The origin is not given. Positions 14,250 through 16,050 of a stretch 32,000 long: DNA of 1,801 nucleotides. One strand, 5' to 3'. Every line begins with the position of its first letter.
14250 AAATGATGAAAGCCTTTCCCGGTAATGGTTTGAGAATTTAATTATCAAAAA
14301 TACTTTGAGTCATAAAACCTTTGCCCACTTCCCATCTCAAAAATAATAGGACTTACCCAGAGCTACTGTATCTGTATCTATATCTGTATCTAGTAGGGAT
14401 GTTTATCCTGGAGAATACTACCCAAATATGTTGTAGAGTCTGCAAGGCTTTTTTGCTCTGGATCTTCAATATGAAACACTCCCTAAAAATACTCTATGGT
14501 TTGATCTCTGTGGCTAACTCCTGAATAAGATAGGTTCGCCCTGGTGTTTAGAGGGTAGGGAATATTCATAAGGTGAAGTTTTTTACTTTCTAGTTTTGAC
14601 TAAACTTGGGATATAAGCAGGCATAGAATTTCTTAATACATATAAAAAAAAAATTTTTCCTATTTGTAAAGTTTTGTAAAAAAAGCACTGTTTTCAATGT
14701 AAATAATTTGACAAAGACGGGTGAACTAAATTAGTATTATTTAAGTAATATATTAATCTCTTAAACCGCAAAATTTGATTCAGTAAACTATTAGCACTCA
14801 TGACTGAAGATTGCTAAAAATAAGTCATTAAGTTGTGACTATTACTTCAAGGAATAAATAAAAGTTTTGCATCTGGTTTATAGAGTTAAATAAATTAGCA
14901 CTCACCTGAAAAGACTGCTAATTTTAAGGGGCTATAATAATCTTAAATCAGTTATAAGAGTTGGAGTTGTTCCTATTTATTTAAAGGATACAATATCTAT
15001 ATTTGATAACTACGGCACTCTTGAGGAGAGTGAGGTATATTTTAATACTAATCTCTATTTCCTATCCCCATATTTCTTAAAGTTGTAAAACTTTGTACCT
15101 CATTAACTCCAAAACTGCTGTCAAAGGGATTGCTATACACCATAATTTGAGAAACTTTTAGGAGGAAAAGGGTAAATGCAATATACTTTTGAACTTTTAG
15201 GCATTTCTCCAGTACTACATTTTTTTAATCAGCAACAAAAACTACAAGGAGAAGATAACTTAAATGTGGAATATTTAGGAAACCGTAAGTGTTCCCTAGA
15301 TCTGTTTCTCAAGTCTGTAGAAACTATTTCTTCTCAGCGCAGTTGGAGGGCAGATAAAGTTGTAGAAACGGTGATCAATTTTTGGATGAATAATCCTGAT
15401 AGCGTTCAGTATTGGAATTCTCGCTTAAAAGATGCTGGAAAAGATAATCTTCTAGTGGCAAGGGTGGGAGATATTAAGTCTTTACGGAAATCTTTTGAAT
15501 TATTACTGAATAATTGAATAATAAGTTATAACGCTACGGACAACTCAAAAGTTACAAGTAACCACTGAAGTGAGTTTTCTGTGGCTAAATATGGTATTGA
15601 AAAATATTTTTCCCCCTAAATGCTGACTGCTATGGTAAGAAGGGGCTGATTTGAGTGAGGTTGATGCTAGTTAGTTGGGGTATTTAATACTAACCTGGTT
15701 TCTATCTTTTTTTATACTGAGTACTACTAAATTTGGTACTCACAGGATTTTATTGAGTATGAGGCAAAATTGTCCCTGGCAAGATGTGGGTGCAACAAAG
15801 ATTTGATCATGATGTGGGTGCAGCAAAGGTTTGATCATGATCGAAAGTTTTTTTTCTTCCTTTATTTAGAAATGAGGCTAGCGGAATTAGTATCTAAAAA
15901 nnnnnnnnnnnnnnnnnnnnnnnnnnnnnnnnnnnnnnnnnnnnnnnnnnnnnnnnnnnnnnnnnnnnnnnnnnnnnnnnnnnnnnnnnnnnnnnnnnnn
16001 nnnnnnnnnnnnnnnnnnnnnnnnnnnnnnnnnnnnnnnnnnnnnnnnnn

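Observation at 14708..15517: Two tandem CIRCE (HrcA operator) elements in front of an orphan 113-aa ORF rather than a chaperone operon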

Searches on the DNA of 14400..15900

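Call 67: search_rna_families(source=window, start=14400, end=15900, threshold=evalue, max_evalue=1)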
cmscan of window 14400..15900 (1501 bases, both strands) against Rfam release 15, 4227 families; matches with E-value up to 1: 0.
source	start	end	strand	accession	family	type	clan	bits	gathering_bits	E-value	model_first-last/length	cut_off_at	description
